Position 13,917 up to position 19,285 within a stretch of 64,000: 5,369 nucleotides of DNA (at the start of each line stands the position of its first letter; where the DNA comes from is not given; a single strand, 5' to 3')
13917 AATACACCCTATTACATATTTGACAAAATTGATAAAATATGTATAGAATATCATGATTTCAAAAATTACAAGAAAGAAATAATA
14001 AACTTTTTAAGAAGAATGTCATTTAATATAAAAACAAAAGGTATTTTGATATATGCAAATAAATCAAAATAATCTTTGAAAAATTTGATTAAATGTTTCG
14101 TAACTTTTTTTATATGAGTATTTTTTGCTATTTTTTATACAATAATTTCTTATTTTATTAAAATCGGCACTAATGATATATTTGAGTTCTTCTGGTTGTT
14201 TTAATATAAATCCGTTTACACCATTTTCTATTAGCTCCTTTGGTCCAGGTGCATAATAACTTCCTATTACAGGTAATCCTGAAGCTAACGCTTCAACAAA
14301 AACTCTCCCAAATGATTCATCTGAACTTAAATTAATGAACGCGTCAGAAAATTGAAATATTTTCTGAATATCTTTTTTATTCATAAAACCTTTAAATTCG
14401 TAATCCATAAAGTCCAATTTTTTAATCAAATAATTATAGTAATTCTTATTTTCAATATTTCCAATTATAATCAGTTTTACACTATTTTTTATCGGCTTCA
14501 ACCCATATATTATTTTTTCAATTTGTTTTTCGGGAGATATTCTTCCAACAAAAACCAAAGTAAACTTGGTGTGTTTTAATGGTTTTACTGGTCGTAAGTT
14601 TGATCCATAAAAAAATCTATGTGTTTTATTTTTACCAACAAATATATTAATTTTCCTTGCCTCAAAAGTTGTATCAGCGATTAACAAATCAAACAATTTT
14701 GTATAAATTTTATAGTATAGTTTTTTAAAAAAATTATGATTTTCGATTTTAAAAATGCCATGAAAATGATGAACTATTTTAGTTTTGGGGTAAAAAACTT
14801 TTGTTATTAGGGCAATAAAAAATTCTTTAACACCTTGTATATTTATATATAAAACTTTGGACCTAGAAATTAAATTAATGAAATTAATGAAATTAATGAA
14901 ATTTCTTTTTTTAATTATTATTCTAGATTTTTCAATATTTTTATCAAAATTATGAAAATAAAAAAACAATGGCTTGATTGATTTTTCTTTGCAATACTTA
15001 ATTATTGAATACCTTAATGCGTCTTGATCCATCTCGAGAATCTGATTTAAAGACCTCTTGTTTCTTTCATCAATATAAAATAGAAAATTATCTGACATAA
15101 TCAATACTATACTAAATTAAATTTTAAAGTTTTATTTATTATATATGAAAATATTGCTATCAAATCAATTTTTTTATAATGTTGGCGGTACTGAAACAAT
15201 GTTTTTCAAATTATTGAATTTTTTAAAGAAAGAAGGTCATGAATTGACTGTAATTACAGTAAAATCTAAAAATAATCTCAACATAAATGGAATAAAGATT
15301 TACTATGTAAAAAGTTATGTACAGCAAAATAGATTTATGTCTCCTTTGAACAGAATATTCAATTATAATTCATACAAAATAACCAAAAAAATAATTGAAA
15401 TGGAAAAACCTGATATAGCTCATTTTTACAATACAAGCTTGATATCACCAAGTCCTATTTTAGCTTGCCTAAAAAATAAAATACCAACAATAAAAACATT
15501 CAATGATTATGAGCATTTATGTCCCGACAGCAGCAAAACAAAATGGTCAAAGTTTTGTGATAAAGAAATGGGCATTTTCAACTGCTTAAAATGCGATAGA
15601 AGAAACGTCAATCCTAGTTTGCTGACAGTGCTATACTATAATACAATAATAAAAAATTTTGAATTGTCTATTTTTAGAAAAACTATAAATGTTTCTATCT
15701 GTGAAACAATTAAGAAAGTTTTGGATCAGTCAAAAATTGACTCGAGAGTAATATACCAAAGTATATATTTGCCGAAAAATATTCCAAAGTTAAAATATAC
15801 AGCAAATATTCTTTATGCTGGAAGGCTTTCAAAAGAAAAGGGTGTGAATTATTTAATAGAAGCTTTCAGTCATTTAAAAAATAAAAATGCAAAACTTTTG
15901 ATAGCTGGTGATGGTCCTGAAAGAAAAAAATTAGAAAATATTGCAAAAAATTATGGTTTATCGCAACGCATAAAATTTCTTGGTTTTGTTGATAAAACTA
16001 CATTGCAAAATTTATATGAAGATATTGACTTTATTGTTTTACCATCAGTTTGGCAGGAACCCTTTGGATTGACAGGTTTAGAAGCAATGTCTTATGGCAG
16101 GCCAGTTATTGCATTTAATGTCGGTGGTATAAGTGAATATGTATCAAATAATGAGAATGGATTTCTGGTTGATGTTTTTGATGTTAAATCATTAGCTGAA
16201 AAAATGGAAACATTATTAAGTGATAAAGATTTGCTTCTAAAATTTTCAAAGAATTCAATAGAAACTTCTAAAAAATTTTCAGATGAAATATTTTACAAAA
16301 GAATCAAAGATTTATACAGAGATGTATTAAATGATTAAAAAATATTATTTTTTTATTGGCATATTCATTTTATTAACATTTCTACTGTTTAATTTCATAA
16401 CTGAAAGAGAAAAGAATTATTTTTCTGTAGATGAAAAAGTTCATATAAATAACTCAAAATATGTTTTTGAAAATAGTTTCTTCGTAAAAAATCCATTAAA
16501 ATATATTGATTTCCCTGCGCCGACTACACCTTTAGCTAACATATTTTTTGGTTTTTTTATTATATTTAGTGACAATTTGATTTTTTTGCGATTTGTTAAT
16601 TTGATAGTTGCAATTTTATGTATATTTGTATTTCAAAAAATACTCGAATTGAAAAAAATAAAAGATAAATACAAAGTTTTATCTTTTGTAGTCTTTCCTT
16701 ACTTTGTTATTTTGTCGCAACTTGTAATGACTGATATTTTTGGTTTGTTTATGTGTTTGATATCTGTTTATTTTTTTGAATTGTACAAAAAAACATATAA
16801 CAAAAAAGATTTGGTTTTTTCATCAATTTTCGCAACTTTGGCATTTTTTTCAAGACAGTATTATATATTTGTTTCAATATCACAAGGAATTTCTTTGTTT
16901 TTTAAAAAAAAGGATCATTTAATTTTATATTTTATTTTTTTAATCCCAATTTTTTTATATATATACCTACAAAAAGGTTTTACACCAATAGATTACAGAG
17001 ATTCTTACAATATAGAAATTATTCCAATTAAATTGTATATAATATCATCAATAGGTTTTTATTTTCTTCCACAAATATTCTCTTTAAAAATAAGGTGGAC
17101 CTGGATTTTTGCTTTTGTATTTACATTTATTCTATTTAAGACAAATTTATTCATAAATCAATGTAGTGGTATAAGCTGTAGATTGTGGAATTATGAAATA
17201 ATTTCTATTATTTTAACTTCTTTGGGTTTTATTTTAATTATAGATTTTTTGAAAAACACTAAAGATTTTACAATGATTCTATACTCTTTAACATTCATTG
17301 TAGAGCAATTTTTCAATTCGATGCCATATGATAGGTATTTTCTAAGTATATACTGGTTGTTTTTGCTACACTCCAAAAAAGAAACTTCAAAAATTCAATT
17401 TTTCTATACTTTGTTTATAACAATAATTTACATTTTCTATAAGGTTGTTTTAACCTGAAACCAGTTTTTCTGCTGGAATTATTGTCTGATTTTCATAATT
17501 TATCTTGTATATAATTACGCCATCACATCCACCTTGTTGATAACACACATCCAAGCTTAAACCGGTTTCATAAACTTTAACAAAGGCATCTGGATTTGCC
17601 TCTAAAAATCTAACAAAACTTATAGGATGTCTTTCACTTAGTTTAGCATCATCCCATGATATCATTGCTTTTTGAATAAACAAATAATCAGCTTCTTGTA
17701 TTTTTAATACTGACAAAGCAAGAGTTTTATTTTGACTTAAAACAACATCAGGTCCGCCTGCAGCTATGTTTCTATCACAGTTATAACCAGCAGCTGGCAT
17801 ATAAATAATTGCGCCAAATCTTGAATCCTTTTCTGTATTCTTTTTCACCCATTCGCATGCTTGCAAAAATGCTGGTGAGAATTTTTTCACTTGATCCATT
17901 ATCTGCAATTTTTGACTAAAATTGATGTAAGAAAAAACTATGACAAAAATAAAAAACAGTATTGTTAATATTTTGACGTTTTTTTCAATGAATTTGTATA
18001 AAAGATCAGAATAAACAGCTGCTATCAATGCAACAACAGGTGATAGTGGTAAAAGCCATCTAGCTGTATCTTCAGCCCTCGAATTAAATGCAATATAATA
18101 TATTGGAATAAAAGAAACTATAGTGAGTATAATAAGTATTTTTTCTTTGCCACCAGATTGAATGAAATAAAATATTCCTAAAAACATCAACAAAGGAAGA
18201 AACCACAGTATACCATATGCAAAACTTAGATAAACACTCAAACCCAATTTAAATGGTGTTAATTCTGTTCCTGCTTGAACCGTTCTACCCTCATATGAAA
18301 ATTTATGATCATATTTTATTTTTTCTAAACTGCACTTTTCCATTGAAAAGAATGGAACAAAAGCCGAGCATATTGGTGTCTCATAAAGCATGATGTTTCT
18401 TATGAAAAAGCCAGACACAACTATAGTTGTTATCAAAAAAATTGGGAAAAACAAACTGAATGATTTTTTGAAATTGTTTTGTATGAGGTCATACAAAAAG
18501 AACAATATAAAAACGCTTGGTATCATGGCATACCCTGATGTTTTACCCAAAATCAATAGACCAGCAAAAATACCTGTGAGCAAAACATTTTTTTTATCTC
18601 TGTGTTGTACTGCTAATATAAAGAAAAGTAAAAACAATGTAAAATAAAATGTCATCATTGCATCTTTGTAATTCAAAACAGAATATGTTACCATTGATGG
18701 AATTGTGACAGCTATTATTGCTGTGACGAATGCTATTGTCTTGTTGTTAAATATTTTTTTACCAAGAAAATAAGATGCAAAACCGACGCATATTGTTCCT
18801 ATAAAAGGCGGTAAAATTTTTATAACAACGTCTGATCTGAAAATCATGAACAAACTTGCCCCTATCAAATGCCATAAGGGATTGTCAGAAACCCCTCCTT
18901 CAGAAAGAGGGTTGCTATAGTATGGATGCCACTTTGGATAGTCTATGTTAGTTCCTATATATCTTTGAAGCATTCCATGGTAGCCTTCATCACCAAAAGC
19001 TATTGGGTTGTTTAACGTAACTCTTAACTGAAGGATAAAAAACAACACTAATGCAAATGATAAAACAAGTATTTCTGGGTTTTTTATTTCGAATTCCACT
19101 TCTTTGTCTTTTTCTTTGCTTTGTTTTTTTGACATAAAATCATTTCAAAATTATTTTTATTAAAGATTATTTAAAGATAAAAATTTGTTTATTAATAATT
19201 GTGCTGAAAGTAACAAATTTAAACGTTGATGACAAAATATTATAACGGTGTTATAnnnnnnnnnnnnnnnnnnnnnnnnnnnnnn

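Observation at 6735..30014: A ~23-kb protein-glycosylation island with a eukaryote-like dolichol pathway core (Alg7-Alg13/Alg14-STT3) plus O-mannosylation-type and sugar-tailoring genes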

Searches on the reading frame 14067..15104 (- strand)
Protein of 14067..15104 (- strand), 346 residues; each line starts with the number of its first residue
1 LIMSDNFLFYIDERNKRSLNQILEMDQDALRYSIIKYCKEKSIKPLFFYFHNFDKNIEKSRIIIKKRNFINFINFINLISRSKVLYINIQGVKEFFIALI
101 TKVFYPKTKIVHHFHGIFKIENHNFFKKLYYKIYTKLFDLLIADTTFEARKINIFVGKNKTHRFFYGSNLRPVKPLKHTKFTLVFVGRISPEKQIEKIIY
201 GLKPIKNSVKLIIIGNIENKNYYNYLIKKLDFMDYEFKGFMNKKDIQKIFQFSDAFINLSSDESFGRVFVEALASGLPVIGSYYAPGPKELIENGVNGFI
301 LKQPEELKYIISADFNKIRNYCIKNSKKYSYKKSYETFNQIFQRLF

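Call 3: search_protein_families(library=pfam, proteins=[window:14067-15104:-], max_evalue=0.01)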
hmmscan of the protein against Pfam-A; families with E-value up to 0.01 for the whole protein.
window:14067-15104:- (346 aa): 2 families
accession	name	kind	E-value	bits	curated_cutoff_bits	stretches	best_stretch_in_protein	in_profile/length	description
PF00534.26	Glycos_transf_1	-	1.1e-28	100.4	26.4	1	171-328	6-171/172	Glycosyl transferases group 1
PF13692.12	Glyco_trans_1_4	-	2.9e-19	70.2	27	1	181-307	2-132/142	Glycosyl transferases group 1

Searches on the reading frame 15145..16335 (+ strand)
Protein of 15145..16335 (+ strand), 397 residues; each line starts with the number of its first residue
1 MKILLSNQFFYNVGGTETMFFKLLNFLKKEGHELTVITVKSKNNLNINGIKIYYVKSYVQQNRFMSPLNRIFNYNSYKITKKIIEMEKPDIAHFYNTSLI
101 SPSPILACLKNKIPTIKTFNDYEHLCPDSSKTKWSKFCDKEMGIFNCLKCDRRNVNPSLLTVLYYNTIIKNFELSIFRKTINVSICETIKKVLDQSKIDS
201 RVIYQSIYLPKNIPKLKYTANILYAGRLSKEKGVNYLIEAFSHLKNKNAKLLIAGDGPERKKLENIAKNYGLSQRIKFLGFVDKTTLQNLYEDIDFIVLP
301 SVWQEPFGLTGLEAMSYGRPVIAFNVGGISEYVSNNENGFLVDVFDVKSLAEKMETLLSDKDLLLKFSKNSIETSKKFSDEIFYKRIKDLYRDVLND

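Call 3: search_protein_families(library=pfam, proteins=[window:15145-16335:+], max_evalue=0.01)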
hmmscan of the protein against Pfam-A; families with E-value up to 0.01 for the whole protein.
window:15145-16335:+ (397 aa): 5 families
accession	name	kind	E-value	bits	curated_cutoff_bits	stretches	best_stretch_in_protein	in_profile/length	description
PF00534.26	Glycos_transf_1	-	3.6e-48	163.8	26.4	1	221-372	17-170/172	Glycosyl transferases group 1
PF13692.12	Glyco_trans_1_4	-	9.7e-40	136.5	27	1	221-360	3-142/142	Glycosyl transferases group 1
PF20706.3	GT4-conflict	-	1.1e-09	38.2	26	1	216-336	194-323/385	Family 4 Glycosyltransferase in conflict systems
PF13439.12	Glyco_transf_4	-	2.2e-08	34.8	28.5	1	13-124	1-108/170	Glycosyltransferase Family 4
PF13477.12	Glyco_trans_4_2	-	7.9e-06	26.5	23.4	1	17-118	10-105/139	Glycosyl transferase 4-like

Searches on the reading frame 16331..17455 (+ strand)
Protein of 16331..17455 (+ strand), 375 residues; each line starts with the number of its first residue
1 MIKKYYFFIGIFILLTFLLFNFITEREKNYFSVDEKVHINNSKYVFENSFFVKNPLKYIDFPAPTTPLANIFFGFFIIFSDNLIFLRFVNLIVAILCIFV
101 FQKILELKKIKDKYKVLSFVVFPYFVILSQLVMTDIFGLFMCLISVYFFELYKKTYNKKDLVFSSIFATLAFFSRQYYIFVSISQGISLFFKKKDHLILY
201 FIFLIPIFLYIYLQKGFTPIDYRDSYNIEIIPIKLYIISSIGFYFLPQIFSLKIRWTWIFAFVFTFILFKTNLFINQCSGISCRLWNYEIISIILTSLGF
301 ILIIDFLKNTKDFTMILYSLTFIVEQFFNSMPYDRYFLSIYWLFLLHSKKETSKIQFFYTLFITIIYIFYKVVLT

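Call 4: search_protein_families(library=pfam, proteins=[window:16331-17455:+], max_evalue=0.01)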
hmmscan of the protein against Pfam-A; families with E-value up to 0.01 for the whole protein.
window:16331-17455:+ (375 aa): 1 family
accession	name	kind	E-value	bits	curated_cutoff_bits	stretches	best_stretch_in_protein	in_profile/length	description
PF13231.12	PMT_2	-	4.2e-05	24.3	26.1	1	75-198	13-138/160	Dolichyl-phosphate-mannose-protein mannosyltransferase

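Call 21: search_protein_families(library=ncbifam, proteins=[window:16331-17455:+], max_evalue=0.0001)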
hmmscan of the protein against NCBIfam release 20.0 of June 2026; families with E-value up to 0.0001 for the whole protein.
window:16331-17455:+ (375 aa): 0 families

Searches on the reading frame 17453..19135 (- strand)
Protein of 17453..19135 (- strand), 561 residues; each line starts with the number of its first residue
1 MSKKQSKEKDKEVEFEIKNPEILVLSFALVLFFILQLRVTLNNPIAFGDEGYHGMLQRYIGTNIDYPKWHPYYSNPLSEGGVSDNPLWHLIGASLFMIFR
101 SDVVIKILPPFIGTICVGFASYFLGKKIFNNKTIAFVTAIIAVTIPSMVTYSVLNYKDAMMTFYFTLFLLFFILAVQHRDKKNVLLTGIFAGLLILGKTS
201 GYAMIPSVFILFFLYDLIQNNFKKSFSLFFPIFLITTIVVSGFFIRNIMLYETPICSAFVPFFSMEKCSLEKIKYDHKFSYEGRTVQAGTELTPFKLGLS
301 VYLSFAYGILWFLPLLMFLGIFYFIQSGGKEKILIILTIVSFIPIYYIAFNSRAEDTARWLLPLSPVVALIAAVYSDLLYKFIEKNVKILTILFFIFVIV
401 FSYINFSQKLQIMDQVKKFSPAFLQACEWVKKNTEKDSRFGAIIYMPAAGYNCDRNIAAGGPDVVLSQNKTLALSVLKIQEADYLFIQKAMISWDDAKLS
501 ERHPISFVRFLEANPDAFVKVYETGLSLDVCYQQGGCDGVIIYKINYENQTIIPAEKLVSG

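Call 4: search_protein_families(library=pfam, proteins=[window:17453-19135:-], max_evalue=0.01)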
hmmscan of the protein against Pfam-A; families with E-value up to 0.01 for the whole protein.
window:17453-19135:- (561 aa): 1 family
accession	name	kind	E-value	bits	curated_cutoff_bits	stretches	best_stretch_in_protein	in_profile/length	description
PF13231.12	PMT_2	-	1.3e-11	45.4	26.1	1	92-241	10-155/160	Dolichyl-phosphate-mannose-protein mannosyltransferase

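Call 21: search_protein_families(library=ncbifam, proteins=[window:17453-19135:-], max_evalue=0.0001)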
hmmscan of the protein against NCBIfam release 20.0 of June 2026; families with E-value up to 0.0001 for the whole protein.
window:17453-19135:- (561 aa): 1 family
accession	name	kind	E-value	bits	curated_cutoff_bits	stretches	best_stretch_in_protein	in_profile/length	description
NF047440.1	LA3751_2_3_fam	subfamily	1e-07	31.2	200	1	111-423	103-399/460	LA_3751/LA_3752 family putative glycosyltransferase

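Call 40: search_solved_structures(query=window:17453-19135:-, max_evalue=1)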
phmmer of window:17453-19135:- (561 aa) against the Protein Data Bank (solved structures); distinct sequences matched with E-value up to 1: 1.
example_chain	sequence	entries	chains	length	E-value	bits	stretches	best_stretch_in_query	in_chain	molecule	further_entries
2loo_A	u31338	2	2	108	0.17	13.9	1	117-196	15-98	Transmembrane protein 14A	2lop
